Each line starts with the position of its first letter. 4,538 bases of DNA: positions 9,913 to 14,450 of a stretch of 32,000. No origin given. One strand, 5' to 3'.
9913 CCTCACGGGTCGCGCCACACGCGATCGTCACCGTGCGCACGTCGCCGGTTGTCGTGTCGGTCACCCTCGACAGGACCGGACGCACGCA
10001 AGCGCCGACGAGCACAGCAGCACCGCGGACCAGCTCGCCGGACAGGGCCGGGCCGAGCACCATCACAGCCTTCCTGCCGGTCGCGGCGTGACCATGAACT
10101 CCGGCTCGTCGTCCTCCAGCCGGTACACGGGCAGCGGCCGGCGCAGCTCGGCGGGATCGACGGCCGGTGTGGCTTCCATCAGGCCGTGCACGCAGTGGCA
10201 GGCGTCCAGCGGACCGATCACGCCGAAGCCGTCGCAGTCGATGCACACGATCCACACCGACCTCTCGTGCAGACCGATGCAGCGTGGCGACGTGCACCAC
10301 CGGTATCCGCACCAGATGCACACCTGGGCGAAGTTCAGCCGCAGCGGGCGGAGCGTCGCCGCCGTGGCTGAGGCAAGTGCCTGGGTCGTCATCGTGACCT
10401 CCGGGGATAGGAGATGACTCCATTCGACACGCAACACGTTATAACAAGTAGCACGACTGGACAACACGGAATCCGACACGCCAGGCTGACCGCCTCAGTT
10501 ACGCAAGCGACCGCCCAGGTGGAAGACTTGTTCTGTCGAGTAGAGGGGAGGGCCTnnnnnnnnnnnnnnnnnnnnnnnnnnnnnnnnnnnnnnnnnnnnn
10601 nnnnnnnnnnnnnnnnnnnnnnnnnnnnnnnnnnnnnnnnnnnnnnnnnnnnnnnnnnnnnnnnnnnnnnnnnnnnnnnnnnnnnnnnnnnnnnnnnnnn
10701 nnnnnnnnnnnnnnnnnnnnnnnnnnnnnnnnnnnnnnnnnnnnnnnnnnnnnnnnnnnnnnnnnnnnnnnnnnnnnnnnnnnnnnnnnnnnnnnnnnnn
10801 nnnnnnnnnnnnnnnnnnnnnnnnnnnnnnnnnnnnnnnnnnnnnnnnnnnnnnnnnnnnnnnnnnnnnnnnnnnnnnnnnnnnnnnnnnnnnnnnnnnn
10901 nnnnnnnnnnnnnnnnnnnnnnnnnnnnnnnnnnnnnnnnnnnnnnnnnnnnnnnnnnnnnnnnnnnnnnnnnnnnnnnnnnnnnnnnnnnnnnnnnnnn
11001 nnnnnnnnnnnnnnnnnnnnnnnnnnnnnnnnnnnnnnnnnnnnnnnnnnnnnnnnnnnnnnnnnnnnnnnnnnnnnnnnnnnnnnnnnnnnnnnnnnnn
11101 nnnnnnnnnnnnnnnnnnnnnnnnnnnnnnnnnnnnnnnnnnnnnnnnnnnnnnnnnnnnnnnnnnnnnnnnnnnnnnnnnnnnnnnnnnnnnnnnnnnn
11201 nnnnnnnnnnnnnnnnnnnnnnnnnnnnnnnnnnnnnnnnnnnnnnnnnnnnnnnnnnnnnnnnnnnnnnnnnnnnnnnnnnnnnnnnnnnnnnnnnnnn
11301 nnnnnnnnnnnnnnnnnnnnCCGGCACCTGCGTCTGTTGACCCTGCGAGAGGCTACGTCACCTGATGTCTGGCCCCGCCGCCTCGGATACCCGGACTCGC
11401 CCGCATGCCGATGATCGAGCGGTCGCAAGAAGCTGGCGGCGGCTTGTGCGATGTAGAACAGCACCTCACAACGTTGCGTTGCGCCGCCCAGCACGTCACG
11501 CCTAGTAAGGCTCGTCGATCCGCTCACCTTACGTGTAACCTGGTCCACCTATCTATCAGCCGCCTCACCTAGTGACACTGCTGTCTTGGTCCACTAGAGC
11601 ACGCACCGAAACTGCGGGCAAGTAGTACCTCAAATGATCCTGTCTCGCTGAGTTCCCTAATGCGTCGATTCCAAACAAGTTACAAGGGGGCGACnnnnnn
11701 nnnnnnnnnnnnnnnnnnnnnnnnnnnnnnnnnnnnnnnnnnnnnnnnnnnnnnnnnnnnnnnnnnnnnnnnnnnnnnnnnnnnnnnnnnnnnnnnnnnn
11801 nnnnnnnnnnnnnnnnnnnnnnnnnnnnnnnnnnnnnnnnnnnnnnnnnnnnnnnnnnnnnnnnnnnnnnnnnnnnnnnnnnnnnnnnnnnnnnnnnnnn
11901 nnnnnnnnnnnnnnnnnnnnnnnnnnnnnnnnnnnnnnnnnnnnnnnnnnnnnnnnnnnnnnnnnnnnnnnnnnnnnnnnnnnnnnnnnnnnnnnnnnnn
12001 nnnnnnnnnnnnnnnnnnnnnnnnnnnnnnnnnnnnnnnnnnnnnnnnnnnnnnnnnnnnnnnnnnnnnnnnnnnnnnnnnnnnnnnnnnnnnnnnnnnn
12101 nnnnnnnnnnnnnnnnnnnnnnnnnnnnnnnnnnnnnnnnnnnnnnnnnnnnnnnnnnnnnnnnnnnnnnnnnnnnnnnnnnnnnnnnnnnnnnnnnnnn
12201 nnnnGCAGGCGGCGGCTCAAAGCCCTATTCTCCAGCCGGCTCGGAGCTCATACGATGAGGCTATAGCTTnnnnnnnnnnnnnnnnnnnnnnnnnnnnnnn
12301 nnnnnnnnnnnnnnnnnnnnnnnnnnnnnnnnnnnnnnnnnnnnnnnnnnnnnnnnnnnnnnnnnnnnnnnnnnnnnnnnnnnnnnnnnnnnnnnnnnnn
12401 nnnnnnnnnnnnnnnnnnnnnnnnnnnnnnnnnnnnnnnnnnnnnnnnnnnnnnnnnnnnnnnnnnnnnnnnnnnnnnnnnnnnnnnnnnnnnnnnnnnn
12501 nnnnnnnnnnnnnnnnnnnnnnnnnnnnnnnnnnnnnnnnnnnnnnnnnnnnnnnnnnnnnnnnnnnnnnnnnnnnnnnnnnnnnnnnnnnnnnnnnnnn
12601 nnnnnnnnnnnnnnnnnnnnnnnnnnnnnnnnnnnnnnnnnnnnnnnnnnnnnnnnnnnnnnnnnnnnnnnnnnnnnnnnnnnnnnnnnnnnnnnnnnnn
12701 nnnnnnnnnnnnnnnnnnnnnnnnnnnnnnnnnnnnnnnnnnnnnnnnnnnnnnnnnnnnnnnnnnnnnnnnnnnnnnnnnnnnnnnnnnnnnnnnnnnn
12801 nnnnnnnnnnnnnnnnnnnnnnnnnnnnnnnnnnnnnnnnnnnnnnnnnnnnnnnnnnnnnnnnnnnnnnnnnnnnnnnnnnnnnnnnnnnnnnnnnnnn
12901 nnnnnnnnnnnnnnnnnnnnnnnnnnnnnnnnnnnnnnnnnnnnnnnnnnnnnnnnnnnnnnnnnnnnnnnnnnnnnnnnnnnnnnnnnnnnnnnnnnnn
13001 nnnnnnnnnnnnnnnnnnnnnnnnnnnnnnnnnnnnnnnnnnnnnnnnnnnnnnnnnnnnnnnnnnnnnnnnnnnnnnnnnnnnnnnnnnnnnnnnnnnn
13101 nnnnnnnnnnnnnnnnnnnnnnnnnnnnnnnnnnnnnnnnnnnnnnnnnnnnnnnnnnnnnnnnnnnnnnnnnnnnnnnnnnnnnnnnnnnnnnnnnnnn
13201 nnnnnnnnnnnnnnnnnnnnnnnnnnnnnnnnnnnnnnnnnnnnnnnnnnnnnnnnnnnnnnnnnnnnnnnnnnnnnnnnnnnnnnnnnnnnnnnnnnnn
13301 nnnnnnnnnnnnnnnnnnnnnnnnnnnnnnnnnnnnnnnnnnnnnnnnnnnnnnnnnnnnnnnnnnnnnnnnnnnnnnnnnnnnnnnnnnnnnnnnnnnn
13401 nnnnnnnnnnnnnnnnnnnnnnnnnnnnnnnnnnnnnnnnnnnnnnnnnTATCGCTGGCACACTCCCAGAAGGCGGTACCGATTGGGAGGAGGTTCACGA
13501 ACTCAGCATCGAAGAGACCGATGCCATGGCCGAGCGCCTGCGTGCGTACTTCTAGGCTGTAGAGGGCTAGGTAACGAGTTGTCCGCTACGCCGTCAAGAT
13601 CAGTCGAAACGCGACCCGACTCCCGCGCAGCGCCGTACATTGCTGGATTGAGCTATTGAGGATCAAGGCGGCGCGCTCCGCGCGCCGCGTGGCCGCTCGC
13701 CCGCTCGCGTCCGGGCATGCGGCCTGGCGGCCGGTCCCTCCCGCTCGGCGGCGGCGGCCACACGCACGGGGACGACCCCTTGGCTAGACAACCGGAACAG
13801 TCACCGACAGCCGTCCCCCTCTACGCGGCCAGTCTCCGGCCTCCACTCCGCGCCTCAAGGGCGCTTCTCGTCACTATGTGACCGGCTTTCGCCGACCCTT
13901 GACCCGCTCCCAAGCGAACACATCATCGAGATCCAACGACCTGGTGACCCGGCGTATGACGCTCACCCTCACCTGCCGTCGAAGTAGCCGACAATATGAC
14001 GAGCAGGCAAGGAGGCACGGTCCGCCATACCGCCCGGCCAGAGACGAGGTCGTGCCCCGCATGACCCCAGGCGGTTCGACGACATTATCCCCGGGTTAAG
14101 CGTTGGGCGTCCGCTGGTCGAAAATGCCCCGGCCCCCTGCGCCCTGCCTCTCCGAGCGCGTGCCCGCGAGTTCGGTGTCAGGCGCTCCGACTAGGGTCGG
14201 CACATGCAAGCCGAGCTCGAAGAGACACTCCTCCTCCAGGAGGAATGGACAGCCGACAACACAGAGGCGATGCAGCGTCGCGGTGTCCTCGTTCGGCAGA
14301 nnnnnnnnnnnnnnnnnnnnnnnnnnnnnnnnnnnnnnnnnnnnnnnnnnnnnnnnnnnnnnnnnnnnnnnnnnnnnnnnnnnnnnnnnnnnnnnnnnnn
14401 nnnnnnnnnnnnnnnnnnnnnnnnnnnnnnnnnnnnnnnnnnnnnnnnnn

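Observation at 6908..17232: pSAM2-type element that kept its integration/replication/regulation module but apparently swapped the conjugation module for defence genes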

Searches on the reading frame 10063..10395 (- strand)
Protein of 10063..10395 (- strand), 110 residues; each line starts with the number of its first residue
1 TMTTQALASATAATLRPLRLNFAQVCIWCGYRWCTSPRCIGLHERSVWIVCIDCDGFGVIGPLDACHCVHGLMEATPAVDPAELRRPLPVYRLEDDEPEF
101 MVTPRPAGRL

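Call 52: search_protein_families(library=phrogs, proteins=[window:10063-10395:-], max_evalue=0.01)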
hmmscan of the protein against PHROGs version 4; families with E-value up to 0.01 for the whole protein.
window:10063-10395:- (110 aa): 0 families

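Call 69: search_protein_families(library=ncbifam, proteins=[window:10063-10395:-], max_evalue=0.001)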
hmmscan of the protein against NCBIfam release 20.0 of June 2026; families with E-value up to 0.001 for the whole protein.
window:10063-10395:- (110 aa): 0 families

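Call 81: find_related_loci(query=A3, collection=metagenome_contigs, flank=10000)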
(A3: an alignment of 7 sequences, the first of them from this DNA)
Query A3 (109 aa) in metagenome_contigs; peptide patterns used: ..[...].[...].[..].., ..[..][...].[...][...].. (x = any residue, [..] = any of these).
98 stretches matched a pattern; 12 encode a relative of the query (tblastn E <= 1e-3); 12 distinct loci.
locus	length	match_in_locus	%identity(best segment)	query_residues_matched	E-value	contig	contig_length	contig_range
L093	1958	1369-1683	50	1-104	4e-26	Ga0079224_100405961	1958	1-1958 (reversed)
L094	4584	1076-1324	55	13-94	4e-24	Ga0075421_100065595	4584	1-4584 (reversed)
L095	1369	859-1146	51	1-94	5e-24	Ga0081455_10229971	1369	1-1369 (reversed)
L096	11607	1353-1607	52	13-105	1e-23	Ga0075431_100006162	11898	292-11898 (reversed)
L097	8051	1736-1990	52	13-105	1e-23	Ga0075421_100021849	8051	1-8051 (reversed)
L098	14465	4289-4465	63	13-76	5e-23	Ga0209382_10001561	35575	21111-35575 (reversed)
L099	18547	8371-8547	63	13-76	5e-23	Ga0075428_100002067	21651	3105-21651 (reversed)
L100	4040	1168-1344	63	13-76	5e-23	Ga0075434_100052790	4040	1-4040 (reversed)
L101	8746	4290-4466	63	13-76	5e-23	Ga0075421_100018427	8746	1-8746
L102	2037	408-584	63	13-76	5e-23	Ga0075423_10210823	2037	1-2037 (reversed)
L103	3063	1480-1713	44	8-91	4e-18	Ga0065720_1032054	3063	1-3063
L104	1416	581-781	41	8-77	9e-15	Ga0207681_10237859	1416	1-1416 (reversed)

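Call 85: search_protein_families(library=pfam, proteins=[L099:4513-6447:-, L099:3008-4183:+, L099:6787-7323:+, L099:2012-2539:+, L099:1171-1797:+, L099:508-1023:+, L099:7202-7564:+, L097:775-1545:-], max_evalue=0.01)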
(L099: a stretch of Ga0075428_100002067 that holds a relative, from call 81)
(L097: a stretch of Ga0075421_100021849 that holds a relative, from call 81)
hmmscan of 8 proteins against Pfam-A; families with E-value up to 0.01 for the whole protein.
L099:4513-6447:- (644 aa): 7 families
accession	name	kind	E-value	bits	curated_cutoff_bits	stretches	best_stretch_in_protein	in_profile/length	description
PF01447.24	Peptidase_M4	-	2.4e-43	148.5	22.4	1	202-351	2-145/145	Thermolysin metallopeptidase, catalytic domain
PF02868.21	Peptidase_M4_C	-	4.3e-37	128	24.4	1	354-527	1-165/165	Thermolysin metallopeptidase, alpha-helical domain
PF07504.19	FTP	-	2.4e-06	27.7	21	1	77-122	4-49/51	Fungalysin/Thermolysin Propeptide Motif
PF00431.26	CUB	-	0.001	19.8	21.4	1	554-638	18-108/110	CUB domain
PF03413.25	PepSY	-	0.0013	19.5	24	1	161-194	24-58/60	Peptidase propeptide and YPEB domain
PF02128.21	Peptidase_M36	-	0.0028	17.4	23.3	1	339-508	181-340/368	Fungalysin metallopeptidase (M36)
PF23062.1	CUB_M02D8_5_3rd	-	0.0084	16.4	32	0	548-637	19-106/114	M02D8_5-like, third CUB domain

L099:3008-4183:+ (391 aa): 2 families
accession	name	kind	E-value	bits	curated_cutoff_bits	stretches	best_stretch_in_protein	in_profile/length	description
PF02371.22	Transposase_20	-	1.6e-21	76.9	21.3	1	227-307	4-85/87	Transposase IS116/IS110/IS902 family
PF01548.23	DEDD_Tnp_IS110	-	2.4e-17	63.6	29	1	19-162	11-155/155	Transposase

L099:6787-7323:+ (178 aa): 9 families
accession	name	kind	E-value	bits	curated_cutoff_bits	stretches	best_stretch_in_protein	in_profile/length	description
PF13671.12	AAA_33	-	2.5e-06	28.3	27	1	8-143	1-138/143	AAA domain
PF00005.33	ABC_tran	-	2.3e-05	25.5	25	1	4-33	9-38/137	ABC transporter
PF13238.12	AAA_18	-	0.00011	23.1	29.4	1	9-86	1-80/128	AAA domain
PF13401.12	AAA_22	-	0.00052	20.8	27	1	8-33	7-35/130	AAA domain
PF13207.12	AAA_17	-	0.0013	19.5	27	1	12-49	1-38/136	AAA domain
PF13191.12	AAA_16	-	0.0015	19.5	32.6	1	7-44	25-63/167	AAA ATPase domain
PF13521.12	AAA_28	-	0.0018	18.9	27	1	9-28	2-21/164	AAA domain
PF20720.3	nSTAND3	-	0.0025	18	27.2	1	4-27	15-38/155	Novel STAND NTPase 3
PF13481.12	AAA_25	-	0.0033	17.5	27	1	4-27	31-54/195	AAA domain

L099:2012-2539:+ (175 aa): 7 families
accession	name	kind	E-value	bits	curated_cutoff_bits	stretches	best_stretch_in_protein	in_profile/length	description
PF08281.18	Sigma70_r4_2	-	6.7e-12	45.3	25.7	1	109-158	3-52/54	Sigma-70, region 4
PF04545.22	Sigma70_r4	-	3.4e-07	30.1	24.1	1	116-162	4-50/50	Sigma-70, region 4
PF04542.20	Sigma70_r2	-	8.2e-07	29.2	24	1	22-85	7-71/71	Sigma-70 region 2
PF07638.17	Sigma70_ECF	-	1.6e-06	28.6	21.1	1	17-164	30-183/185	ECF sigma factor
PF13384.12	HTH_23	-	0.0059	16.8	24.6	0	121-152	6-40/50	Homeodomain-like domain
PF12728.13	HTH_17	-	0.0071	17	27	0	134-153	3-21/51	Helix-turn-helix domain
PF13176.12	TPR_7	-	0.0083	16.6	27.9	0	73-102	3-32/36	Tetratricopeptide repeat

L099:1171-1797:+ (208 aa): 0 families

L099:508-1023:+ (171 aa): 1 family
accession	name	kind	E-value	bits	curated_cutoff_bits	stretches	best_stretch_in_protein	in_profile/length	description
PF19797.4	DUF6281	-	1e-09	38.8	28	1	61-170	2-99/100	Family of unknown function (DUF6281)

L099:7202-7564:+ (120 aa): 0 families

L097:775-1545:- (257 aa): 13 families
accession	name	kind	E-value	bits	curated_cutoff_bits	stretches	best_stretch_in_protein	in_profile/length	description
PF00392.27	GntR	-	8.7e-21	73.8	27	1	9-70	3-64/64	Bacterial regulatory proteins, gntR family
PF07702.18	UTRA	-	1.3e-20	74.1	23.8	1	115-248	11-140/141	UTRA domain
PF25213.1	HVO_A0261_N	-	1.5e-05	25.2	35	1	34-68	28-60/86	HVO_A0261 N-terminal domain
PF13545.12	HTH_Crp_2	-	2.9e-05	24.4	27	1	34-64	26-56/70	Crp-like helix-turn-helix domain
PF09339.16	HTH_IclR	-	0.00022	21.4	22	1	33-62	21-50/52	IclR helix-turn-helix domain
PF02082.26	Rrf2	-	0.00025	21.7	30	1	32-68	25-62/132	Iron-dependent Transcriptional regulator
PF01325.25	Fe_dep_repress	-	0.00041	20.9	26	1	29-64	21-56/60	Iron dependent repressor, N-terminal DNA binding domain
PF01978.25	TrmB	-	0.00048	20.4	25.6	1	33-69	25-61/68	Sugar-specific transcriptional regulator TrmB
PF13412.12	HTH_24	-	0.00092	19.2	21.9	1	34-60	21-47/48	Winged helix-turn-helix DNA-binding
PF14502.12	HTH_41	-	0.00095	19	25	1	27-70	3-48/48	Helix-turn-helix domain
PF08220.18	HTH_DeoR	-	0.001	19.2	21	1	33-63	17-46/57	DeoR-like helix-turn-helix domain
PF12802.13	MarR_2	-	0.0041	17.7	27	0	33-63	23-53/61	MarR family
PF08279.18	HTH_11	-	0.0046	17.3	25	1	34-66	19-52/55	HTH domain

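Call 88: find_homologous_proteins(query=window:10066-10392:-, max_evalue=0.001)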
Query seq(109 aa) (109 aa): 2 proteins with E <= 0.001 among 14 candidates.
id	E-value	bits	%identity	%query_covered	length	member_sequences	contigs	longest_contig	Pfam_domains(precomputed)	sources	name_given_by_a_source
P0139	1.0e-65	237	93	99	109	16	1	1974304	-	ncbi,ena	-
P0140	5.3e-19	86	47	78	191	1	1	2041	-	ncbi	-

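Call 98: predict_structure(alignment_id=A4)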
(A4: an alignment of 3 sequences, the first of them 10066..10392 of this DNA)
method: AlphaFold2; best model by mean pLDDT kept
length: 109 residues; sequences in the alignment: 3
mean_pLDDT: 35.0   pTM: 0.22
mean pLDDT of the five models: 35.0, 33.2, 33.1, 32.2, 32.0
residues with pLDDT >= 90: 0; 70-90: 0; 50-70: 3; < 50: 106
segments of 3 or more residues with pLDDT < 50: 1-25, 27-47, 52-109
pLDDT, mean of each block of 10 residues (from residue 1): 33 28 45 46 46 38 29 29 29 32 28
secondary structure, 60 per line:
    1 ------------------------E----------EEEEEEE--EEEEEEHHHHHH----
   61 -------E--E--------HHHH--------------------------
elements in order: E36-42 E45-50 H51-56 H80-83

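Call 105: search_protein_representatives(alignment_id=A4)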
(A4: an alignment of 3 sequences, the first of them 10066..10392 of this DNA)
Query: 3 sequences, 109 profile positions. Proteins with E-value up to 0.001 (for the whole library): 183; up to 1e-10: 97; up to 1e-30: 2. The best 150 are listed.
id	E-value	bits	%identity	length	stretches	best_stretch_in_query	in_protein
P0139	5.0e-64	229.1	-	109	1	1-109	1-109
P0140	1.2e-47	176.4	-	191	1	4-109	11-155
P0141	4.9e-29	116.5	-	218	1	3-106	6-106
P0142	6.4e-29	116.1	-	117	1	4-101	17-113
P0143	2.9e-27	110.8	-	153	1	9-107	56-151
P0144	5.4e-26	106.7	-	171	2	15-75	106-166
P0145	6.1e-26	106.5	-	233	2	15-77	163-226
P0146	7.5e-25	103.0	-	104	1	12-91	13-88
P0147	8.5e-25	102.8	-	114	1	6-104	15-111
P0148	1.9e-24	101.7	-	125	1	10-92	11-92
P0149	2.2e-24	101.5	-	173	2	14-75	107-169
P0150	6.7e-24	100.0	-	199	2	14-79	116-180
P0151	4.4e-23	97.3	-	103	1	10-81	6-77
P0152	5.4e-23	97.1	-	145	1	8-106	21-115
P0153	6.4e-23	96.8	-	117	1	12-104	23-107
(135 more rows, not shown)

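Call 107: search_protein_families(library=pfam, alignment_id=A5, max_evalue=0.01)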
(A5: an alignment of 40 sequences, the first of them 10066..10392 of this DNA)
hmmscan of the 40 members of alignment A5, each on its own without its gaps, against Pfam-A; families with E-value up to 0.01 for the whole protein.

A. member 1, window:10066-10392:- (109 aa): 0 families

B. families by the number of members that match (of 40 scanned): 2 families
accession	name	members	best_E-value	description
PF08394.17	Arc_trans_TRASH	1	0.0045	Archaeal TRASH domain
PF12368.13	Rhodanese_C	1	0.0094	Rhodanase C-terminal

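Call 108: search_solved_structures(query=A5, max_evalue=1)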
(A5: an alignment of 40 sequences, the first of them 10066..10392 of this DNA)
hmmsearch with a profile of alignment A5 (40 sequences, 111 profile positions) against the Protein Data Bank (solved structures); distinct sequences matched with E-value up to 1: 0.

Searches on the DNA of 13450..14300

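Call 34: search_rna_families(source=window, start=13450, end=14300, threshold=evalue, max_evalue=5)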
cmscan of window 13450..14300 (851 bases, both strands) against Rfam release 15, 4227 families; matches with E-value up to 5: 1.
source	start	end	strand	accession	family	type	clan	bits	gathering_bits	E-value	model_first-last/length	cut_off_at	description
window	13741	13779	+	RF01068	Guanidine-II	Cis-reg; riboswitch;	-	15.1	32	2.3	1-48/48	no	Guanidine-II riboswitch aptamer (mini-ykkC)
